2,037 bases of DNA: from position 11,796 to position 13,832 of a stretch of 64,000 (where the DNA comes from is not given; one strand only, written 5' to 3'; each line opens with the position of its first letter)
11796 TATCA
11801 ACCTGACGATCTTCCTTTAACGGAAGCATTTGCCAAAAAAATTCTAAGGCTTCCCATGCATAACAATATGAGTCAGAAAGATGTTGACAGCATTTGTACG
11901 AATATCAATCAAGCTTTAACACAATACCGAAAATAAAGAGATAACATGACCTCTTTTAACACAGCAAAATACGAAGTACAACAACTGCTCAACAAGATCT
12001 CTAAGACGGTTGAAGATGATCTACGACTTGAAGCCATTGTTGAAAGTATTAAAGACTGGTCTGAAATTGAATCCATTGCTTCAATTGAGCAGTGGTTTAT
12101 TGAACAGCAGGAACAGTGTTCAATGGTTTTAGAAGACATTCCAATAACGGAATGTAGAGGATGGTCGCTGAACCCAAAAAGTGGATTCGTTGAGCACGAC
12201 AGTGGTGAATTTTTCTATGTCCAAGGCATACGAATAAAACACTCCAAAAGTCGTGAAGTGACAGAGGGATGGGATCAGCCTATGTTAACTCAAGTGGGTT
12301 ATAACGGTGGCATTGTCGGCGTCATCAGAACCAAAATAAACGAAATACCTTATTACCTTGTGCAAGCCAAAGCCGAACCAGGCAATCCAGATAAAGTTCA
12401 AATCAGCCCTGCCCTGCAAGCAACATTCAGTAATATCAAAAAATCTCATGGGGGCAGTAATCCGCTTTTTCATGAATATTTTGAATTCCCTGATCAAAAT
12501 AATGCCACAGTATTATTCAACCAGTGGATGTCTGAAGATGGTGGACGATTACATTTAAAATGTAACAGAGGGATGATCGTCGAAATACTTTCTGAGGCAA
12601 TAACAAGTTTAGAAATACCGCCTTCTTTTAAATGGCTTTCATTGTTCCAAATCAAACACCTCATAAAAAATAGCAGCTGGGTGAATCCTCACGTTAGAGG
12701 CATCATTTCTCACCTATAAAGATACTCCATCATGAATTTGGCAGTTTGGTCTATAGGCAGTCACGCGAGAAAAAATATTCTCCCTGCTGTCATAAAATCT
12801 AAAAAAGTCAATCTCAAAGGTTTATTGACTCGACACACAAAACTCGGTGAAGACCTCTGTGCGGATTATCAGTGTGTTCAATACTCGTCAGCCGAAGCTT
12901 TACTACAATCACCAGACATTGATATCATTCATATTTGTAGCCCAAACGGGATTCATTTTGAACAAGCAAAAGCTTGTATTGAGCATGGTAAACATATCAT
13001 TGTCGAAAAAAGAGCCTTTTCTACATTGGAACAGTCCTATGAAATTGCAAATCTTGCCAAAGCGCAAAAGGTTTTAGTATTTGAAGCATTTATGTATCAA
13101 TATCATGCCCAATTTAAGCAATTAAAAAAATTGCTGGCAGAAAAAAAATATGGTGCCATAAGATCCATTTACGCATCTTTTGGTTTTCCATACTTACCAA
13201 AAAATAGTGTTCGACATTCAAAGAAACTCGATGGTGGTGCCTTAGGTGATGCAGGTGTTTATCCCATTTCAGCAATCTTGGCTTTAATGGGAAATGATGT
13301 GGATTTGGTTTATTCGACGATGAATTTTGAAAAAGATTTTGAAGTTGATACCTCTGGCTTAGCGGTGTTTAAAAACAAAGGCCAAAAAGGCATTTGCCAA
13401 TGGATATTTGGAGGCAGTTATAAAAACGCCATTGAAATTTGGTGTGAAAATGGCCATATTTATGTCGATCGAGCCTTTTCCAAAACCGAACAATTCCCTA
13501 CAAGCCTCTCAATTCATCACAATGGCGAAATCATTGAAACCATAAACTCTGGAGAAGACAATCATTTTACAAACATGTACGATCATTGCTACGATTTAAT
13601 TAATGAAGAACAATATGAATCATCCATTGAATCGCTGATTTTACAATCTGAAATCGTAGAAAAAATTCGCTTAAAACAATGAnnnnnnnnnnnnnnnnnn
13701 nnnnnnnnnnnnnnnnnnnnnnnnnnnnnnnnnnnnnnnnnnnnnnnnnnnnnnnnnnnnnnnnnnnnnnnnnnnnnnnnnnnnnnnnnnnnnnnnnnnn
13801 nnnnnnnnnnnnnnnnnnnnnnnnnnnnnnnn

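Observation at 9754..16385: Arn/Gtr-type undecaprenyl-phosphate glycosylation module apparently fed by a dTDP-amino-deoxysugar pathway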

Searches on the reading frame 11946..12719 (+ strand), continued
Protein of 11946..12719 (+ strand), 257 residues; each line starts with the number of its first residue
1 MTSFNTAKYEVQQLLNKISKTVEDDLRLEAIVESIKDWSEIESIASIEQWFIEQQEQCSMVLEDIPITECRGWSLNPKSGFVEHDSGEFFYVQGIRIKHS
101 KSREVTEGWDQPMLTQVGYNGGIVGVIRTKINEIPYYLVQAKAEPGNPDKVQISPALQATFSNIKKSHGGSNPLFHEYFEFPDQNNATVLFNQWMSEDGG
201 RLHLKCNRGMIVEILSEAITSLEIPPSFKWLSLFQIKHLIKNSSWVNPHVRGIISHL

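Call 41: search_protein_families(library=pfam, proteins=[L007:2420-3115:+, L007:3124-4062:+, L007:4208-4909:+, L007:4912-5676:+, L007:5991-6416:+, L007:10805-11581:+, L007:11726-12283:+, L007:13162-14223:+, L011:6130-7095:+, L011:11045-17704:+], max_evalue=0.001)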
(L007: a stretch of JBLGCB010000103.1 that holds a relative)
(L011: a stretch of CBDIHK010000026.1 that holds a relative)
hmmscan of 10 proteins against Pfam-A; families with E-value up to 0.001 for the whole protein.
L007:2420-3115:+ (232 aa): 1 family
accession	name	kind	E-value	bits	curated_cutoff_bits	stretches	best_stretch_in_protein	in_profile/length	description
PF08889.16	WbqC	-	1.2e-68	231.7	21.3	1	9-225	1-217/218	WbqC-like protein family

L007:3124-4062:+ (313 aa): 2 families
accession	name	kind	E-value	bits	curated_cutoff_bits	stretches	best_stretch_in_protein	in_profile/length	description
PF00535.33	Glycos_transf_2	-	6.2e-23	82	23.3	1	4-169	1-167/168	Glycosyl transferase family 2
PF10111.15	Glyco_tranf_2_2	-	4.1e-07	30.2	27.3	1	8-119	5-121/276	Glycosyltransferase like family 2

L007:4208-4909:+ (234 aa): 7 families
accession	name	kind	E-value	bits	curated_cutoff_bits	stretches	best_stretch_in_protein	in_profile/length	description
PF08241.18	Methyltransf_11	-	1.8e-18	67.4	21.2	1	10-100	1-94/95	Methyltransferase domain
PF13649.12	Methyltransf_25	-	7.8e-16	59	27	1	9-97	1-97/97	Methyltransferase domain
PF08242.18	Methyltransf_12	-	1.1e-13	52.1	30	1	10-99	1-98/98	Methyltransferase domain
PF13847.12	Methyltransf_31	-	1.1e-13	51.6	27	1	8-109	6-118/145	Methyltransferase domain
PF13489.12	Methyltransf_23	-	2.7e-13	50.4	27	1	3-140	20-156/164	Methyltransferase domain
PF01209.24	Ubie_methyltran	-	6.1e-11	42.5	20.1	1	4-100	46-150/233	ubiE/COQ5 methyltransferase family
PF05219.18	DREV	-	1.5e-05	24.7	26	1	6-94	95-179/265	DREV methyltransferase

L007:4912-5676:+ (255 aa): 1 family
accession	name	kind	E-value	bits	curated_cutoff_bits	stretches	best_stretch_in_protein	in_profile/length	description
PF05721.19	PhyH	-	5.9e-25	89.2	22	1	10-190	1-212/213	Phytanoyl-CoA dioxygenase (PhyH)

L007:5991-6416:+ (142 aa): 2 families
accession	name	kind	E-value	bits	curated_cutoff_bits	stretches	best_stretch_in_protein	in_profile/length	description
PF00132.30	Hexapep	-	1.2e-11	44.2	27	2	49-82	2-35/36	Bacterial transferase hexapeptide (six repeats)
PF25084.1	LbH_EIF2B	-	2e-07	31.4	54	0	53-128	8-81/105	EIF2B subunit epsilon LbH domain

L007:10805-11581:+ (259 aa): 1 family
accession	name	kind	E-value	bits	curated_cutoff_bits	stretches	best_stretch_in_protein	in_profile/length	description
PF01973.23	MptE-like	-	5e-13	49.6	34.6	1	29-175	13-168/171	6-hydroxymethylpterin diphosphokinase MptE-like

L007:11726-12283:+ (186 aa): 2 families
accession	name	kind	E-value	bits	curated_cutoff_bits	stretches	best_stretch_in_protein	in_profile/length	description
PF13580.11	SIS_2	-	3.6e-13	50.2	27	1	30-138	24-138/138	SIS domain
PF01380.27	SIS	-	1.1e-07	32.2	25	1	102-155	52-104/131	SIS domain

L007:13162-14223:+ (354 aa): 3 families
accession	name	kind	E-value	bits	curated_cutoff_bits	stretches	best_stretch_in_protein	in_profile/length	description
PF01761.26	DHQ_synthase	-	3.2e-34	117.5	24.2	1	55-167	2-114/115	3-dehydroquinate synthase N-terminal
PF24621.2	DHQS_C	-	1.4e-29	103.3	27.6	1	169-310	1-144/144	3-dehydroquinate synthase C-terminal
PF13685.12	Fe-ADH_2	-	0.0009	19.7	28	0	22-162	14-149/149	Iron-containing alcohol dehydrogenase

L011:6130-7095:+ (322 aa): 1 family
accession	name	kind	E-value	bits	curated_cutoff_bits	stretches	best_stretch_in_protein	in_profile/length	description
PF04443.18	LuxE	-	1.4e-50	172.8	24.9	1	2-320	49-385/391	Acyl-protein synthetase, LuxE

L011:11045-17704:+ (2220 aa): 5 families
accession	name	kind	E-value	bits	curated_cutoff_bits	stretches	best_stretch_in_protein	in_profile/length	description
PF13946.11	DUF4214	-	3.6e-59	197.2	23.2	3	2096-2164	1-70/72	Domain of unknown function (DUF4214)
PF18884.5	TSP3_bac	-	4e-11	43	25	2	1651-1671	1-21/22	Bacterial TSP3 repeat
PF00427.26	PBS_linker_poly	-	4.5e-05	23.9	28.7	0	2117-2219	9-117/126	Phycobilisome Linker polypeptide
PF08329.16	ChitinaseA_N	-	8.3e-05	22.7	21.2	0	1544-1618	31-100/133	Chitinase A, N-terminal domain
PF19198.5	RsaA_NTD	-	0.00053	20.2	27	0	2103-2132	65-94/185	RsaA N-terminal domain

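Call 56: search_protein_families(library=pfam, proteins=[L021:14180-15952:-, L021:12718-13176:+, L021:11695-12150:-, L029:3017-5437:+, L029:5702-6232:-, L029:6232-6738:-, L029:93-2057:-, L007:14979-15929:+, L007:15940-16719:+, L007:45-833:-], max_evalue=0.001)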
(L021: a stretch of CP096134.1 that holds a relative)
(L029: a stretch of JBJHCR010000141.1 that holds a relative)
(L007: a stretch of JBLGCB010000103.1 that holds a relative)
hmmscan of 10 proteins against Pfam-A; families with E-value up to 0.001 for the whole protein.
L021:14180-15952:- (591 aa): 0 families

L021:12718-13176:+ (153 aa): 1 family
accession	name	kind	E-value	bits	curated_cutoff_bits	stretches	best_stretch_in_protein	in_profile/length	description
PF02911.23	Formyl_trans_C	-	1.6e-08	35.1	21.1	1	38-126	6-92/100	Formyl transferase, C-terminal domain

L021:11695-12150:- (152 aa): 1 family
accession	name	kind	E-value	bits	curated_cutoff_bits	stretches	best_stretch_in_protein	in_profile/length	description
PF04138.20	GtrA_DPMS_TM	-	2.5e-16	60.3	26.1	1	21-133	1-117/117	GtrA/DPMS, transmembrane domain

L029:3017-5437:+ (807 aa): 1 family
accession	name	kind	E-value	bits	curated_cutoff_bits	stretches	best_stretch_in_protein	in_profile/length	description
PF09586.16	YfhO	-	3.9e-12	45.8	28.5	1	698-777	754-834/835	Bacterial membrane protein YfhO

L029:5702-6232:- (177 aa): 4 families
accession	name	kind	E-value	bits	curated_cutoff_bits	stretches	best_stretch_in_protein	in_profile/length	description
PF01370.27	Epimerase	-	3.7e-27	95.7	20.9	1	4-175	1-193/240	NAD dependent epimerase/dehydratase family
PF16363.11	GDP_Man_Dehyd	-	3.7e-13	50.1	27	1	47-156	74-186/332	GDP-mannose 4,6 dehydratase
PF04321.23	RmlD_sub_bind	-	4.6e-13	49.3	27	1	3-158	2-156/287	RmlD substrate binding domain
PF07993.18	NAD_binding_4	-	2e-07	30.9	20.1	1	40-160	80-210/258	Male sterility protein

L029:6232-6738:- (169 aa): 0 families

L029:93-2057:- (655 aa): 2 families
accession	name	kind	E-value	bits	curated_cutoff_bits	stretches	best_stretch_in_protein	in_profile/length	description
PF00171.27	Aldedh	-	5.6e-143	477.3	23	1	175-625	9-461/461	Aldehyde dehydrogenase family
PF05893.19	LuxC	-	0.00044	19.7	21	1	286-348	80-142/401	Acyl-CoA reductase (LuxC)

L007:14979-15929:+ (317 aa): 4 families
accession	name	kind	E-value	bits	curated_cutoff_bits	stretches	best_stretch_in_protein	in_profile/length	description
PF02826.25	2-Hacid_dh_C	-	2.5e-53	180.5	25.1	1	115-286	2-178/178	D-isomer specific 2-hydroxyacid dehydrogenase, NAD binding domain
PF00389.36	2-Hacid_dh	-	1.9e-20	73.3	24.6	1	23-307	13-123/134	D-isomer specific 2-hydroxyacid dehydrogenase, catalytic domain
PF03446.21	NAD_binding_2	-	0.00075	20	21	0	149-255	2-112/161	NAD binding domain of 6-phosphogluconate dehydrogenase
PF13478.12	XdhC_C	-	0.00088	20.2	29.7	0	151-255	3-69/125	XdhC Rossmann domain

L007:15940-16719:+ (260 aa): 0 families

L007:45-833:- (263 aa): 2 families
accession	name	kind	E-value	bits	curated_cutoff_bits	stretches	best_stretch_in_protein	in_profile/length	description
PF13808.11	DDE_Tnp_1_assoc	-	2.1e-23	82.6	32.3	1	31-114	4-87/88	DDE_Tnp_1-associated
PF01609.27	DDE_Tnp_1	-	5.2e-08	33.3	23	1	125-227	5-116/200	Transposase DDE domain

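Call 87: predict_structure(alignment_id=A3)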
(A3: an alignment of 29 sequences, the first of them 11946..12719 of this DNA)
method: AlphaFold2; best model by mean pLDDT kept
length: 257 residues; sequences in the alignment: 29
mean_pLDDT: 82.0   pTM: 0.81
mean pLDDT of the five models: 82.0, 81.9, 80.7, 80.3, 77.5
residues with pLDDT >= 90: 117; 70-90: 88; 50-70: 35; < 50: 17
segments of 3 or more residues with pLDDT < 50: 95-101, 104-109, 200-202
pLDDT, mean of each block of 10 residues (from residue 1): 92 89 85 95 96 91 69 80 71 50 48 54 91 96 84 91 74 91 95 72 69 93 94 94 85 82
secondary structure, 60 per line:
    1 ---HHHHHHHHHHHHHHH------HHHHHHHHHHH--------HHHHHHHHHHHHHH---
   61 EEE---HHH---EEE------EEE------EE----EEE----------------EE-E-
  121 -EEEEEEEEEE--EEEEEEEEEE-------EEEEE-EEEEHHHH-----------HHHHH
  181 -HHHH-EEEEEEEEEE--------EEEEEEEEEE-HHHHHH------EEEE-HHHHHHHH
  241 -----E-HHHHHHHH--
elements in order: H4-18 H25-35 H44-57 E61-63 E73-75 E82-84 E97-99 E122-131 E134-143 E151-155 E157-160 H161-164 H176-180 H182-185 E187-196 E205-214 H216-221 E228-231 H233-240 H248-255

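Call 91: fold_search(model_id=the predicted structure, library=pdb)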
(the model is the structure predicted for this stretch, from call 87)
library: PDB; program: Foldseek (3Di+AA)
matches with E <= 10: 747; with E <= 0.001: 7
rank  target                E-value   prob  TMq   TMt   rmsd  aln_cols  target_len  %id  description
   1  4j7h_A                1.2e-13  1.00  0.68  0.40  12.1       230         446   27  Crystal structure of EvaA, a 2,3-dehydratase in complex with dTDP-benzene and dTDP-rhamnose (released 2013-05-22)
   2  4j7g_A                1.4e-13  1.00  0.67  0.40  12.0       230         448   27  Crystal structure of EvaA, a 2,3-dehydratase in complex with dTDP-fucose and dTDP-rhamnose (released 2013-05-22)
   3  4j7g_B                4.9e-13  1.00  0.67  0.40  12.1       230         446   27  Crystal structure of EvaA, a 2,3-dehydratase in complex with dTDP-fucose and dTDP-rhamnose (released 2013-05-22)
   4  4j7h_B                5.2e-13  1.00  0.67  0.40  12.1       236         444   28  Crystal structure of EvaA, a 2,3-dehydratase in complex with dTDP-benzene and dTDP-rhamnose (released 2013-05-22)
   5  8fay_D                5.2e-04  1.00  0.31  0.22   9.4       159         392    9  Human MUTYH adenine glycosylase bound to DNA containing a transition state analog (1N) paired with d(8-oxo-G) (released 2024-05-29)
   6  1kt9                  7.0e-04  1.00  0.28  0.48   7.1       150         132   11  Crystal Structure of C. elegans Ap4A Hydrolase (released 2002-05-08)
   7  7ef8_A                9.4e-04  1.00  0.31  0.22   5.7       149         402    9  Crystal structure of mouse MUTYH in complex with DNA containing AP site analogue:8-oxoG (Form I) (released 2021-06-23)
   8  6uuf_B                1.2e-03  1.00  0.35  0.52   6.3       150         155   12  Crystal structure of a Nudix Hydrolase from M. Smegmatis, RenU (released 2021-05-12)
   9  7ef9_A                1.6e-03  1.00  0.32  0.21   5.4       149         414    8  Crystal structure of mouse MUTYH in complex with DNA containing AP site analogue:8-oxoG (Form II) (released 2021-06-23)
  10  3o52_A                1.9e-03  0.98  0.33  0.45  12.0       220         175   13  Structure of the E.coli GDP-mannose hydrolase (yffh) in complex with tartrate (released 2011-05-11)
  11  9jax_C                3.3e-03  0.98  0.33  0.46  11.2       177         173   11  Crystal structure of NUDIX hydrolase from Bacillus methanolicus (released 2025-09-03)
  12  8fay_A                3.5e-03  0.90  0.27  0.19  14.8       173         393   10  Human MUTYH adenine glycosylase bound to DNA containing a transition state analog (1N) paired with d(8-oxo-G) (released 2024-05-29)
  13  1nqy                  3.8e-03  0.99  0.28  0.40   5.7       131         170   17  The structure of a CoA pyrophosphatase from D. Radiodurans (released 2003-05-13)
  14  1ktg_A                4.0e-03  0.99  0.30  0.50   6.0       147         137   11  Crystal Structure of a C. elegans Ap4A Hydrolase Binary Complex (released 2002-05-08)
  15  2dsb_A                4.2e-03  0.97  0.35  0.42   9.5       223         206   10  Crystal structure of human ADP-ribose pyrophosphatase NUDT5 (released 2006-11-14)
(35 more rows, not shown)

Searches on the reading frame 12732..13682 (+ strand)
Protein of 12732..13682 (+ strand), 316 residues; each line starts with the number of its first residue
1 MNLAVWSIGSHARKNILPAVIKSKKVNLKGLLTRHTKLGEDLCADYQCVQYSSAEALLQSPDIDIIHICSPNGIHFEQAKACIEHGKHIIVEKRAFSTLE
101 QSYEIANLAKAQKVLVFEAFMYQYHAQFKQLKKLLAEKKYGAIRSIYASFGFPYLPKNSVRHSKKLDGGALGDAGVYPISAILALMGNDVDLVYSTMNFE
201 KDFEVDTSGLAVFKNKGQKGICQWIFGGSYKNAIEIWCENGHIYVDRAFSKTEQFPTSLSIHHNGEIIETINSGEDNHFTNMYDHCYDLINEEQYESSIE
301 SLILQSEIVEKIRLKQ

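Call 3: search_protein_families(library=pfam, proteins=[window:12732-13682:+], max_evalue=0.01)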
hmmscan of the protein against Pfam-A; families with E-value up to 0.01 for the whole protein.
window:12732-13682:+ (316 aa): 3 families
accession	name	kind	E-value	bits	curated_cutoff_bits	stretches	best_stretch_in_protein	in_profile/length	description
PF01408.29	GFO_IDH_MocA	-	1.9e-19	71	24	1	11-119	10-119/120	Oxidoreductase family, NAD-binding Rossmann fold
PF22725.1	GFO_IDH_MocA_C3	-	4.4e-17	62.7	27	1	128-243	1-123/124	GFO/IDH/MocA C-terminal domain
PF03447.22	NAD_binding_3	-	0.0022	19.1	24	1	24-114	20-111/116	Homoserine dehydrogenase, NAD binding domain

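Call 4: search_protein_families(library=ncbifam, proteins=[window:12732-13682:+], max_evalue=0.01)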
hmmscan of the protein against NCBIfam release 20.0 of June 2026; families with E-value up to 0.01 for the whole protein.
window:12732-13682:+ (316 aa): 8 families
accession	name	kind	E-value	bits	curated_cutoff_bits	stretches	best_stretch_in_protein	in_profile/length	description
NF007574.0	PRK10206.1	equivalog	1e-18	67.5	352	1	4-199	6-200/345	oxidoreductase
TIGR04380.1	myo_inos_iolG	equivalog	2.9e-17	62.6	355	1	24-207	25-206/330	inositol 2-dehydrogenase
NF041392.1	XylDh_Gfo6_Halo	equivalog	3.8e-17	62.1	350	1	3-292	19-317/350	D-xylose 1-dehydrogenase Gfo6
NF008607.0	PRK11579.1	subfamily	8.1e-17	61.2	330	1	42-157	43-158/346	oxidoreductase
NF040723.1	UDP-GlcNAcDh_Arch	equivalog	3.5e-15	56.3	450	1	24-223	23-214/302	UDP-N-acetylglucosamine 3-dehydrogenase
NF052479.1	LevoglcsnDh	equivalog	4.8e-15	55.1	650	1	53-203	64-219/386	levoglucosan dehydrogenase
NF052679.1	InsChiInosDhIolG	equivalog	2.5e-10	39.9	540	1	48-150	52-155/343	bifunctional inositol 2-dehydrogenase/D-chiro-inositol 1-dehydrogenase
NF058563.1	BT_2159_fam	equivalog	0.00012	21.2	650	1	53-146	53-146/350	disaccharide 3-dehydrogenase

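Call 29: search_solved_structures(query=window:12732-13682:+, max_evalue=0.0001)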
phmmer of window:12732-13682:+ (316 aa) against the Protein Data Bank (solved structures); distinct sequences matched with E-value up to 0.0001: 66 (the best 60 are shown).
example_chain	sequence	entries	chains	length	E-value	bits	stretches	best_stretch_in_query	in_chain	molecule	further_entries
3rbv_A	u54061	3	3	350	1.6e-27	99.8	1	53-288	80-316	Sugar 3-ketoreductase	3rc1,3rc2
3rcb_A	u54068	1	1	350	5.7e-27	98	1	53-288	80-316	Sugar 3-ketoreductase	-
3rc7_A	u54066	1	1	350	5.8e-27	97.9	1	53-288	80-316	Sugar 3-ketoreductase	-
3rc9_A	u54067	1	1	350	1.1e-26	97.1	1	53-288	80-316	Sugar 3-ketoreductase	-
4iq0_A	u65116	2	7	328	5.8e-22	81.5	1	15-212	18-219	Oxidoreductase, Gfo/Idh/MocA family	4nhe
2ho5_A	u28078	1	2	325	5.8e-22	81.5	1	15-212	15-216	Oxidoreductase, Gfo/Idh/MocA family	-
1ydw_A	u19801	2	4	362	3.1e-16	62.7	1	51-192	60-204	AX110P-like protein | Probable oxidoreductase At4g09670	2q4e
4had_A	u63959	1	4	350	1e-15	61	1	7-206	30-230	Probable oxidoreductase protein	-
3f4l_A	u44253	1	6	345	5.5e-15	58.6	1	4-199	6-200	Putative oxidoreductase yhhX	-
3hnp_A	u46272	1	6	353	6.2e-14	55.2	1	8-206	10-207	Oxidoreductase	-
3e9m_A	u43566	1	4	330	5.6e-13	52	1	21-217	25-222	Oxidoreductase, Gfo/Idh/MocA family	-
3i23_A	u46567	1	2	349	1.1e-12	51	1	8-206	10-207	Oxidoreductase, Gfo/Idh/MocA family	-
3fd8_A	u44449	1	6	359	1.2e-12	51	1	8-206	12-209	Oxidoreductase, Gfo/Idh/MocA family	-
5a02_A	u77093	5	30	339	1.3e-12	50.8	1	4-192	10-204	ALDOSE-ALDOSE OXIDOREDUCTASE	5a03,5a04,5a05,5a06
3evn_A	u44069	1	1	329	2e-12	50.2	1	50-202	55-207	Oxidoreductase, Gfo/Idh/MocA family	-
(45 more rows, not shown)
